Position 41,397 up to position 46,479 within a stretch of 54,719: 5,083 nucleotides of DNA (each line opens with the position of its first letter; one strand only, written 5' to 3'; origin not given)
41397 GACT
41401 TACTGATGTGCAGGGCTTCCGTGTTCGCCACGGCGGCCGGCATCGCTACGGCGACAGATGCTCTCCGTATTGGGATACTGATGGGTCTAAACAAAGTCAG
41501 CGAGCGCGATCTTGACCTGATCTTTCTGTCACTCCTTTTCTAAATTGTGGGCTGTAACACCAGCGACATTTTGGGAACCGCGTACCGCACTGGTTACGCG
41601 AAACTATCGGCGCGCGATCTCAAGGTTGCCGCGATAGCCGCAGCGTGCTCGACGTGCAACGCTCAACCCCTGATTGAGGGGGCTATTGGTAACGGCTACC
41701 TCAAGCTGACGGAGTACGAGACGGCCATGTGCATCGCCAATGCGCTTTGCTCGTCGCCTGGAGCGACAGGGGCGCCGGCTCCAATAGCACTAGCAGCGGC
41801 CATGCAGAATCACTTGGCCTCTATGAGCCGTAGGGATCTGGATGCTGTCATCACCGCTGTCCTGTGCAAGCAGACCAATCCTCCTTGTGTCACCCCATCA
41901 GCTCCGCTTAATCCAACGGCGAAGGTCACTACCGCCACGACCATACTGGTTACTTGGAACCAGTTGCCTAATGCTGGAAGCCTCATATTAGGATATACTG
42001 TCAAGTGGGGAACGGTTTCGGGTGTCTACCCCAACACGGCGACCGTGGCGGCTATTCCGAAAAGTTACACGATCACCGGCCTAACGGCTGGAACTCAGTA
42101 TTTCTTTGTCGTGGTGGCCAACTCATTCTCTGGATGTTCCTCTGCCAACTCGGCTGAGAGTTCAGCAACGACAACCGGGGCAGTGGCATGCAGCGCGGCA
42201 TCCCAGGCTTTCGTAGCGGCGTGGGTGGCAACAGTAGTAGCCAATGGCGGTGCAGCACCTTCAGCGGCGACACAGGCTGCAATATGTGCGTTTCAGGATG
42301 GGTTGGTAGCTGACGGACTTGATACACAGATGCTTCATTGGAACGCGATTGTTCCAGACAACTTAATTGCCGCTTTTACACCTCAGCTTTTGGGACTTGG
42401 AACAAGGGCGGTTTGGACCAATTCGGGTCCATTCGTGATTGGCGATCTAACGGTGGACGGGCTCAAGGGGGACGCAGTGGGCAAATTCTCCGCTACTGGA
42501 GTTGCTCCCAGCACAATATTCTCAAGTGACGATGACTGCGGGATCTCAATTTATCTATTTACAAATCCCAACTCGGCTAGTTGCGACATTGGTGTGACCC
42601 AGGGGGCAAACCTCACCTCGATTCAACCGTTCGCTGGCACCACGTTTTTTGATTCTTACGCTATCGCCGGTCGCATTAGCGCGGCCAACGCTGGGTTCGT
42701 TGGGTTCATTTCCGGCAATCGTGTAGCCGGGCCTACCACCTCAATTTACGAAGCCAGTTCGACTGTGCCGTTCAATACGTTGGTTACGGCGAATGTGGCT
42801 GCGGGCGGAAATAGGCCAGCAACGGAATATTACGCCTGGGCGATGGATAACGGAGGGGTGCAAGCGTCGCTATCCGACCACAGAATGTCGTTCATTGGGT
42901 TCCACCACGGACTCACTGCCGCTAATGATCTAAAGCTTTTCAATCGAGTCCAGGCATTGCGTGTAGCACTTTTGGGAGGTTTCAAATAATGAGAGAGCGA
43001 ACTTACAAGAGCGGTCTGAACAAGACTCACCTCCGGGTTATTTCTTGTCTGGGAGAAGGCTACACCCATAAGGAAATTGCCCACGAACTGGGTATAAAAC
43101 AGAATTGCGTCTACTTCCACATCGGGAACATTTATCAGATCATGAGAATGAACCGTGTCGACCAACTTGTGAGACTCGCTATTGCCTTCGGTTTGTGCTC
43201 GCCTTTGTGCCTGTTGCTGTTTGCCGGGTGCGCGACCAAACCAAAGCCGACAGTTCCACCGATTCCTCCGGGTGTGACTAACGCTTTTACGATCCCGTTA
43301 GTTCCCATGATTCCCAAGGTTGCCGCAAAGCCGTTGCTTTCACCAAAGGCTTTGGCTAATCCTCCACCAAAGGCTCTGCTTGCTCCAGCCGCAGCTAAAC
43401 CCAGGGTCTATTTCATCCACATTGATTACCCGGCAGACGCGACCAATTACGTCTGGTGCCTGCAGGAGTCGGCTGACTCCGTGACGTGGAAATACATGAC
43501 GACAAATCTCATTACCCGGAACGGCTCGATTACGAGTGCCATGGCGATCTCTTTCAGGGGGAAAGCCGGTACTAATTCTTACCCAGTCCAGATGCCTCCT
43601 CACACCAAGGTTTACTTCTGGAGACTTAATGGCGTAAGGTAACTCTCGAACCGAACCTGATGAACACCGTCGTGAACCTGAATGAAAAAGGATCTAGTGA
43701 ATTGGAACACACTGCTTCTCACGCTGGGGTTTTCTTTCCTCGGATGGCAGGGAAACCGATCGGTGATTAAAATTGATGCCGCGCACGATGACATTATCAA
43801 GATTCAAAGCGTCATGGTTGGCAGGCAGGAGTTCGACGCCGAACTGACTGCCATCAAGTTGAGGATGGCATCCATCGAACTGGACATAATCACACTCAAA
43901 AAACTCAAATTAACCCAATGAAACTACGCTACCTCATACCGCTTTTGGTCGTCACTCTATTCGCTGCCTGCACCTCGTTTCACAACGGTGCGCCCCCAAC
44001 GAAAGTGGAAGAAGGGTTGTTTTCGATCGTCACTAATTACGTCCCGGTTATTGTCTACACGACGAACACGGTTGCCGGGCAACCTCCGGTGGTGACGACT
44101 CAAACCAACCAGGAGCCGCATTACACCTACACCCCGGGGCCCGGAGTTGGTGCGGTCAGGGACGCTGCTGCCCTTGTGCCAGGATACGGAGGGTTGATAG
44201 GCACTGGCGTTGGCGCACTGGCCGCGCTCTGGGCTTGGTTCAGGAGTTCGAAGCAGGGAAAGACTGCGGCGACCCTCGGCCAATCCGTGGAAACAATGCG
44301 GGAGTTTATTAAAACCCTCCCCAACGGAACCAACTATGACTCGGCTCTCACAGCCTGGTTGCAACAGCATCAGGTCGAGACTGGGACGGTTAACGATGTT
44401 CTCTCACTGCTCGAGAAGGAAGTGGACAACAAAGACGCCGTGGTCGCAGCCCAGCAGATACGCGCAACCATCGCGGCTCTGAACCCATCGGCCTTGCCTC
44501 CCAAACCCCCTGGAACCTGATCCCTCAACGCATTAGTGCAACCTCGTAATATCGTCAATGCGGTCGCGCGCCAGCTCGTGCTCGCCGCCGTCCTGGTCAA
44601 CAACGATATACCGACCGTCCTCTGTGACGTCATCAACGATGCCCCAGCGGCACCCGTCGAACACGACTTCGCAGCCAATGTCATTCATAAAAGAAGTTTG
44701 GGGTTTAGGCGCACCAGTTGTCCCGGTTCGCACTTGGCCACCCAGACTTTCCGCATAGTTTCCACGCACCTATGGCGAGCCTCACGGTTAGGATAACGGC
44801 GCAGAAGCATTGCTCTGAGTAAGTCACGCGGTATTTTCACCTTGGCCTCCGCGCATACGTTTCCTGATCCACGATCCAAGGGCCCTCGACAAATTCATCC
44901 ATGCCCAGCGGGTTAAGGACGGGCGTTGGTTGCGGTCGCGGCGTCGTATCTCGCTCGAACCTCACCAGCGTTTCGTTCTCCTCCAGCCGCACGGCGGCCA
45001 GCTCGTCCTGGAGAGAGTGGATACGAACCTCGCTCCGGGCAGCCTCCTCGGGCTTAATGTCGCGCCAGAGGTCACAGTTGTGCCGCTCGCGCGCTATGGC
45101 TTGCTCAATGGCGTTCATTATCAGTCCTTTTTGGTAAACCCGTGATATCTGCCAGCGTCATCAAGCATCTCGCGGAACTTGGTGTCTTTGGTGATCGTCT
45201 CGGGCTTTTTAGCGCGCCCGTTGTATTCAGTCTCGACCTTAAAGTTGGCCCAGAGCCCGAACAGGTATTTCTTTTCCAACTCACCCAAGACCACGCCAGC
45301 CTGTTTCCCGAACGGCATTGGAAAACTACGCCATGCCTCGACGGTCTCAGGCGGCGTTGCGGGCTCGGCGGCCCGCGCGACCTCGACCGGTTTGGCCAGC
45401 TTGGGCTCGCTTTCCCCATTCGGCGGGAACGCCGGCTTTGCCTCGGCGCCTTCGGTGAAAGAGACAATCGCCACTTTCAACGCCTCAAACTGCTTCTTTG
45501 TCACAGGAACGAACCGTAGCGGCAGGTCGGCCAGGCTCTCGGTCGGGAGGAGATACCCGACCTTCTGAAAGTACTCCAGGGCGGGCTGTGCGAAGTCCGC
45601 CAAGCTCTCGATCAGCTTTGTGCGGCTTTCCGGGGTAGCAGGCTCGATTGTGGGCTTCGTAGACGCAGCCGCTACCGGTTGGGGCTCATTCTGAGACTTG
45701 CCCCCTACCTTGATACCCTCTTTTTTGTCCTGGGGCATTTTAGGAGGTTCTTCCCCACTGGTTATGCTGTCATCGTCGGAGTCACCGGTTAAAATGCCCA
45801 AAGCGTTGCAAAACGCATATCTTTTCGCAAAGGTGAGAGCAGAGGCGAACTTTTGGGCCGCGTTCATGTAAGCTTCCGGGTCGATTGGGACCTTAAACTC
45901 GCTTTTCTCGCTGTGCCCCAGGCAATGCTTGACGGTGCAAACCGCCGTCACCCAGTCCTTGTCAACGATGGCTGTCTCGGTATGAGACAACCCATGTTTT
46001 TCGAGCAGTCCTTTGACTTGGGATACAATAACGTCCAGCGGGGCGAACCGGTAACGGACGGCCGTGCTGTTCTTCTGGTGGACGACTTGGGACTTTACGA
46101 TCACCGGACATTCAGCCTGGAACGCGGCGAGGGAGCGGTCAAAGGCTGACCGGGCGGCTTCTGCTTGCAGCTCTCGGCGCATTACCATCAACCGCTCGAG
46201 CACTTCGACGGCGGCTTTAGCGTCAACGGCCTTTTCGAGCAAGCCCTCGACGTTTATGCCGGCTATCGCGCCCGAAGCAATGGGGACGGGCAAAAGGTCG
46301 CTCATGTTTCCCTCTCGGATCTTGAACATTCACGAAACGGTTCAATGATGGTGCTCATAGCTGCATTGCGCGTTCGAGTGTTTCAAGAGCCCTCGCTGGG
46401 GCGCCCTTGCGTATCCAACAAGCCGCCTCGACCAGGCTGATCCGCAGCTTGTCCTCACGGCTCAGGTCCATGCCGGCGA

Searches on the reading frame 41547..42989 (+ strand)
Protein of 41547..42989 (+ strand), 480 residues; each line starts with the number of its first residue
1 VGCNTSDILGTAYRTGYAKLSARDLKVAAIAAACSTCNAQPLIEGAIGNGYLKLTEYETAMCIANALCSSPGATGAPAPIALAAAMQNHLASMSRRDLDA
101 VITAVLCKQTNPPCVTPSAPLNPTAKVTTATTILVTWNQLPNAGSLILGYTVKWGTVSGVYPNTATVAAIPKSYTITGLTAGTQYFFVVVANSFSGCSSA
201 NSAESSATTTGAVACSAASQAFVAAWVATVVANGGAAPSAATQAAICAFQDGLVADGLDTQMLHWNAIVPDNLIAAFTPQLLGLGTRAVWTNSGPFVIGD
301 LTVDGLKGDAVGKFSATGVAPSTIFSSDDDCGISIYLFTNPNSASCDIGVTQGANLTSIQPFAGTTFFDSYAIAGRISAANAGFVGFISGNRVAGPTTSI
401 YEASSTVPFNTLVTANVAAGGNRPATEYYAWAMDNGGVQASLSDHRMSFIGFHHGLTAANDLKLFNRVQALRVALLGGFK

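Call 41: search_protein_families(library=pfam, proteins=[window:41547-42989:+], max_evalue=0.001)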
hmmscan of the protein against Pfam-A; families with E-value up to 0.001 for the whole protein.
window:41547-42989:+ (480 aa): 3 families
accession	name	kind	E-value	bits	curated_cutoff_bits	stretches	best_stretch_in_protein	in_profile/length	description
PF00041.27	fn3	-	7.9e-11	42.5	25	1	118-198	1-75/84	Fibronectin type III domain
PF16656.11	Pur_ac_phosph_N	-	9.6e-05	23.3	30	1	124-196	5-84/93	Purple acid Phosphatase, N-terminal domain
PF25059.1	FN3_DSCAM-DSCAML_C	-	0.00097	19.9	39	0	130-212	3-85/89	DSCAM/DSCAML C-terminal Fn3-like domain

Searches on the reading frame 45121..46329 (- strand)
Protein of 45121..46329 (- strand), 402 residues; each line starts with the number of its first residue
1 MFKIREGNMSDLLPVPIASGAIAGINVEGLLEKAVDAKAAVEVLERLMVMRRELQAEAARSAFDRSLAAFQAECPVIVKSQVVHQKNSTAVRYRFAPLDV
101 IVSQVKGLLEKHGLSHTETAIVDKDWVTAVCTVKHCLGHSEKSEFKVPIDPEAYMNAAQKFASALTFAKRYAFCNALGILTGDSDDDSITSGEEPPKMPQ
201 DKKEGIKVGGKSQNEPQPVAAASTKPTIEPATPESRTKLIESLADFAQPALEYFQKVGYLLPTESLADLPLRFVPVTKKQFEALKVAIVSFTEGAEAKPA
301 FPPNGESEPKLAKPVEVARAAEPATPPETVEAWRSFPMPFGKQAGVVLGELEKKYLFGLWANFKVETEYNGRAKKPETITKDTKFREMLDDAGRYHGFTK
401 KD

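Call 41: search_protein_families(library=pfam, proteins=[window:45121-46329:-], max_evalue=0.001)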
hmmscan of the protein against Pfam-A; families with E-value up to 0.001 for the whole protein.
window:45121-46329:- (402 aa): 1 family
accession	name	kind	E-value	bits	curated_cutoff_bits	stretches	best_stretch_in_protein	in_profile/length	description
PF04404.17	ERF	-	3.2e-17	63.3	25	1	66-200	4-141/153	ERF superfamily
